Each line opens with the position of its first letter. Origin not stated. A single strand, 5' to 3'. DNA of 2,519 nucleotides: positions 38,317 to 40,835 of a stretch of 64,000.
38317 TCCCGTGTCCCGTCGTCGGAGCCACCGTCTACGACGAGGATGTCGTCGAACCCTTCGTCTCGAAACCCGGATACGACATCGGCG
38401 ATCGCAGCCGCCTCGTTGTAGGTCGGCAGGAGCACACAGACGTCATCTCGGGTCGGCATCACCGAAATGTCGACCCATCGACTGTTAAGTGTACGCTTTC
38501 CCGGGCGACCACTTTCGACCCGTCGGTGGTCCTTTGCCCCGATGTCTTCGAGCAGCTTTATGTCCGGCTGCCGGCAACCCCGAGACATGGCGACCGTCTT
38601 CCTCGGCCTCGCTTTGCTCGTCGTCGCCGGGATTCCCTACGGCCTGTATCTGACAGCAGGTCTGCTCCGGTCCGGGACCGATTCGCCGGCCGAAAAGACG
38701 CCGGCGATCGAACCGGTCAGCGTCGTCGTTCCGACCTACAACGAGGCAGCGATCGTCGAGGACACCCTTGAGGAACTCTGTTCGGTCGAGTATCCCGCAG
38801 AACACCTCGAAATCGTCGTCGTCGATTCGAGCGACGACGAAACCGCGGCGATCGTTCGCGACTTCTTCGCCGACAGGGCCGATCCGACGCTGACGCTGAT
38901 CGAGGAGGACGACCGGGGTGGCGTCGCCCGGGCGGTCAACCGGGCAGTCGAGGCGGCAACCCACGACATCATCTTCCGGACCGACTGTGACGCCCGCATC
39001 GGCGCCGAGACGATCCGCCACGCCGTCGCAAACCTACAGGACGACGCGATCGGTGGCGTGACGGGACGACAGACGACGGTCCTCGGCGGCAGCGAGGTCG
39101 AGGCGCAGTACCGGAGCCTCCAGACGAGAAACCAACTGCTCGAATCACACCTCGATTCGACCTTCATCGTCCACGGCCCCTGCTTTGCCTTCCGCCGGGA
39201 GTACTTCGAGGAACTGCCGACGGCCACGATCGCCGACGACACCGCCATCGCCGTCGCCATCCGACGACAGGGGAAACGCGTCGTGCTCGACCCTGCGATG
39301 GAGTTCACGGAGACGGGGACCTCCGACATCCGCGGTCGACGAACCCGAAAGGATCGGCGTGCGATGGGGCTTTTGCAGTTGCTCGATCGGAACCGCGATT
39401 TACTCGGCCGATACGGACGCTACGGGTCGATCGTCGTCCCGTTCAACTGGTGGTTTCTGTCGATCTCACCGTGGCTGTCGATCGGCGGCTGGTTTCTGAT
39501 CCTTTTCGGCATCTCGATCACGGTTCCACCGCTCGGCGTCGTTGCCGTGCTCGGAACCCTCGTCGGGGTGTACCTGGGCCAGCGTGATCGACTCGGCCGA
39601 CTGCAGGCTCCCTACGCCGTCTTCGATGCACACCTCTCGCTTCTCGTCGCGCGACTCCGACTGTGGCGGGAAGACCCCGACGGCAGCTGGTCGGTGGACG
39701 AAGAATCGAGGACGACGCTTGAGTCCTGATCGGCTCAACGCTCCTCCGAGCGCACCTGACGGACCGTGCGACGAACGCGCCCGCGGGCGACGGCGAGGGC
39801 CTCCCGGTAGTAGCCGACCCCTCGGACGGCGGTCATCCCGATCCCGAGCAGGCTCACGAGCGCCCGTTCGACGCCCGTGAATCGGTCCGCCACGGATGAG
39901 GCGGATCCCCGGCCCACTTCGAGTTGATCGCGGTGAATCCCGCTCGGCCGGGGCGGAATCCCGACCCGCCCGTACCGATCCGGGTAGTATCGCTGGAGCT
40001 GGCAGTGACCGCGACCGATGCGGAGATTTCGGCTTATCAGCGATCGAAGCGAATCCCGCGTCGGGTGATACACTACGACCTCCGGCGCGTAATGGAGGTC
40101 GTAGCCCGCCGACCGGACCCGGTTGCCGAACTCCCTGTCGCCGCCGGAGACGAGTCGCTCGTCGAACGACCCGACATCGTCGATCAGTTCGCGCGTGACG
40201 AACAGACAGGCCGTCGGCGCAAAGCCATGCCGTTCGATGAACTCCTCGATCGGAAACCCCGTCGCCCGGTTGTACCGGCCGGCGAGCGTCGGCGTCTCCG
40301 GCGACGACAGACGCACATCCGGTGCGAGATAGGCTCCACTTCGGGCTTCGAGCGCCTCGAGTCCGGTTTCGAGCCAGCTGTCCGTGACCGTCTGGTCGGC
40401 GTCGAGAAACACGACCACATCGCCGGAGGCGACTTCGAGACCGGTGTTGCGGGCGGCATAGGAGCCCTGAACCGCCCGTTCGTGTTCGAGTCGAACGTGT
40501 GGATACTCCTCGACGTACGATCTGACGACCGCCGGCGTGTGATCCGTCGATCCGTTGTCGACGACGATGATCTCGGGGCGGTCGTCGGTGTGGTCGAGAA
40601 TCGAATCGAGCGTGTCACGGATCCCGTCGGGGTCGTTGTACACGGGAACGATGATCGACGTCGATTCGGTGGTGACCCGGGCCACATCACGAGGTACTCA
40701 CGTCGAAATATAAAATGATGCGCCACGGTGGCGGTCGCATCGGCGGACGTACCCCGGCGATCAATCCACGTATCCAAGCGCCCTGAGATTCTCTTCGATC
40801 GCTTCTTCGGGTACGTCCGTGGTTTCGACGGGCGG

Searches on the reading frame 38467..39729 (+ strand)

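Call 10: search_protein_families(library=pfam, proteins=[window:38467-39729:+])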
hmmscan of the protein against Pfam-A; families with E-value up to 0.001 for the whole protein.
window:38467-39729:+ (420 aa): 5 families
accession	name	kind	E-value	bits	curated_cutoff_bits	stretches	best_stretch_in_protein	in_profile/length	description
PF00535.33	Glycos_transf_2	-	2.2e-24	86.7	23.3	1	85-250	1-167/168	Glycosyl transferase family 2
PF13641.12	Glyco_tranf_2_3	-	1.9e-21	77.6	27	1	83-300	2-229/230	Glycosyltransferase like family 2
PF13506.12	Glyco_transf_21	-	2.7e-10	40.4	21.7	1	157-285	22-156/174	Glycosyl transferase family 21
PF13632.12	Glyco_trans_2_3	-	4.5e-10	40.1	27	1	172-362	5-189/198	Glycosyl transferase family group 2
PF10111.15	Glyco_tranf_2_2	-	0.00075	19.5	27.3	0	85-181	1-97/276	Glycosyltransferase like family 2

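Call 51: search_protein_families(library=ncbifam, proteins=[window:38467-39729:+], max_evalue=0.01)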
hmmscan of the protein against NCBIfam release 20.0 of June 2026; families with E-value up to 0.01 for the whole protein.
window:38467-39729:+ (420 aa): 25 families
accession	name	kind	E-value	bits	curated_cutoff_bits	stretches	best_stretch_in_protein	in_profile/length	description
TIGR03937.1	PgaC_IcaA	equivalog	3.2e-21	75.8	422.3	1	52-277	17-245/407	poly-beta-1,6-N-acetyl-D-glucosamine synthase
TIGR03472.1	HpnI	equivalog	7.3e-18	64.5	310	1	47-278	7-248/373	bacteriohopanetetrol glucosamine biosynthesis glycosyltransferase HpnI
TIGR04242.1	nodulat_NodC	equivalog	4.1e-13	49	550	1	73-203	39-169/395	chitooligosaccharide synthase NodC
TIGR03965.1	mycofact_glyco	equivalog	5.1e-13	48.7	280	1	64-204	55-193/467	mycofactocin biosynthesis glycosyltransferase MftF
NF041875.1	EPS_EpsD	equivalog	1.1e-12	48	370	1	84-186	1-100/325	exopolysaccharide biosynthesis glycosyltransferase EpsD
TIGR03111.1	glyc2_xrt_Gpos1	hypoth_equivalog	3e-12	46.1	363.95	1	68-274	34-258/439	TIGR03111 family XrtG-associated glycosyltransferase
TIGR04283.1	glyco_like_mftF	equivalog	2.3e-11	43.7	182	1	84-275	1-179/221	TIGR04283 family arsenosugar biosynthesis glycosyltransferase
NF038299.1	EPS_HpsN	equivalog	5.7e-11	42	425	1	84-203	3-120/317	hormogonium polysaccharide biosynthesis glycosyltransferase HpsN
TIGR03469.1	HpnB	hypoth_equivalog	1.7e-10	40.5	379.25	1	71-194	33-164/386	hopene-associated glycosyltransferase HpnB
NF041391.1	DPhHxTase_Halo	equivalog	9.4e-10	37.8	375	1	90-187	3-90/213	dolichyl-phosphate hexose transferase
NF041865.1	EpsU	equivalog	5e-09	35.7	700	1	48-193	7-150/394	exopolysaccharide biosynthesis GT2 family glycosyltransferase EpsU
NF038302.1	EPS_HpsE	equivalog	8.1e-09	34.9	300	1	84-193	3-114/307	hormogonium polysaccharide biosynthesis glycosyltransferase HpsE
NF045692.1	OglycostaseCruG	equivalog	9e-09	34.7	600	1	74-148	32-104/386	2'-O-glycosyltransferase CruG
NF047683.1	TeichurnBiosyTuaG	equivalog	2.2e-07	30.8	400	1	82-190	6-111/252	teichuronic acid biosynthesis protein TuaG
NF010496.0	PRK13915.1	equivalog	3.1e-07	29.8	262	1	82-177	31-128/307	glucosyl-3-phosphoglycerate synthase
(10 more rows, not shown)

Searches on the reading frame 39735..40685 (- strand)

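Call 10: search_protein_families(library=pfam, proteins=[window:39735-40685:-])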
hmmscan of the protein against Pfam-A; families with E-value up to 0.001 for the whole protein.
window:39735-40685:- (316 aa): 5 families
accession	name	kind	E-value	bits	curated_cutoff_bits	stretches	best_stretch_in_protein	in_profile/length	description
PF00535.33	Glycos_transf_2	-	6.7e-33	114.4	23.3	1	10-133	1-126/168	Glycosyl transferase family 2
PF13641.12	Glyco_tranf_2_3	-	5.2e-20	72.9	27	1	9-224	3-228/230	Glycosyltransferase like family 2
PF10111.15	Glyco_tranf_2_2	-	5.8e-15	56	27.3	1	10-109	1-103/276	Glycosyltransferase like family 2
PF13632.12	Glyco_trans_2_3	-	3.7e-06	27.3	27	1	91-231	2-147/198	Glycosyl transferase family group 2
PF13506.12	Glyco_transf_21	-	0.00012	22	21.7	1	80-222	23-171/174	Glycosyl transferase family 21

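Call 51: search_protein_families(library=ncbifam, proteins=[window:39735-40685:-], max_evalue=0.01)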
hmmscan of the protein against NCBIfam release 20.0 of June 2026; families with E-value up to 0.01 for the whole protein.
window:39735-40685:- (316 aa): 32 families (the best 25 are shown)
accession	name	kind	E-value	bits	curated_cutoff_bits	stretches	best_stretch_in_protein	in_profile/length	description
TIGR03965.1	mycofact_glyco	equivalog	2.2e-36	125.8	280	1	6-244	73-317/467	mycofactocin biosynthesis glycosyltransferase MftF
NF041875.1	EPS_EpsD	equivalog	8.4e-25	87.8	370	1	10-238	2-238/325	exopolysaccharide biosynthesis glycosyltransferase EpsD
NF007482.0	PRK10073.1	equivalog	1.1e-23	83.8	423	1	6-109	5-107/334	glycosyltransferase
TIGR04283.1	glyco_like_mftF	equivalog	1.4e-18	67.3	182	1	10-206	2-184/221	TIGR04283 family arsenosugar biosynthesis glycosyltransferase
TIGR03937.1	PgaC_IcaA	equivalog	6.9e-18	64.8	422.3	1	6-103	44-141/407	poly-beta-1,6-N-acetyl-D-glucosamine synthase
NF047683.1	TeichurnBiosyTuaG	equivalog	1.1e-16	61.3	400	1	6-119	5-118/252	teichuronic acid biosynthesis protein TuaG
NF038302.1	EPS_HpsE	equivalog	2.8e-16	59.4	300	1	10-109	4-108/307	hormogonium polysaccharide biosynthesis glycosyltransferase HpsE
NF041394.1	GtaseAglG_Halo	equivalog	9.7e-15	54.6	440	1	11-115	5-110/304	glucosyl-dolichyl phosphate glucuronosyltransferase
NF038299.1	EPS_HpsN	equivalog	9.3e-13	47.8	425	1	9-111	3-105/317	hormogonium polysaccharide biosynthesis glycosyltransferase HpsN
TIGR01556.1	rhamnosyltran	subfamily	6.2e-11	42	200.55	1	34-237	19-230/281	rhamnosyltransferase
NF050050.1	ProtGlycPglI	equivalog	6.7e-11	42.1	500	1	9-109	4-105/306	GalNAc(5)-diNAcBac-PP-undecaprenol beta-1,3-glucosyltransferase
NF053739.1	GlytfEpsEBac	equivalog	5.1e-10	38.8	450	1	9-115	3-110/265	glycosyltransferase EpsE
TIGR03111.1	glyc2_xrt_Gpos1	hypoth_equivalog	1.7e-09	37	363.95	1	9-102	51-146/439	TIGR03111 family XrtG-associated glycosyltransferase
NF010496.0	PRK13915.1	equivalog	1.4e-08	34.2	262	1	5-103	29-132/307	glucosyl-3-phosphoglycerate synthase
TIGR04195.1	S_glycosyl_SunS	equivalog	4.9e-08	32.2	350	1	13-103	63-147/421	SunS family peptide S-glycosyltransferase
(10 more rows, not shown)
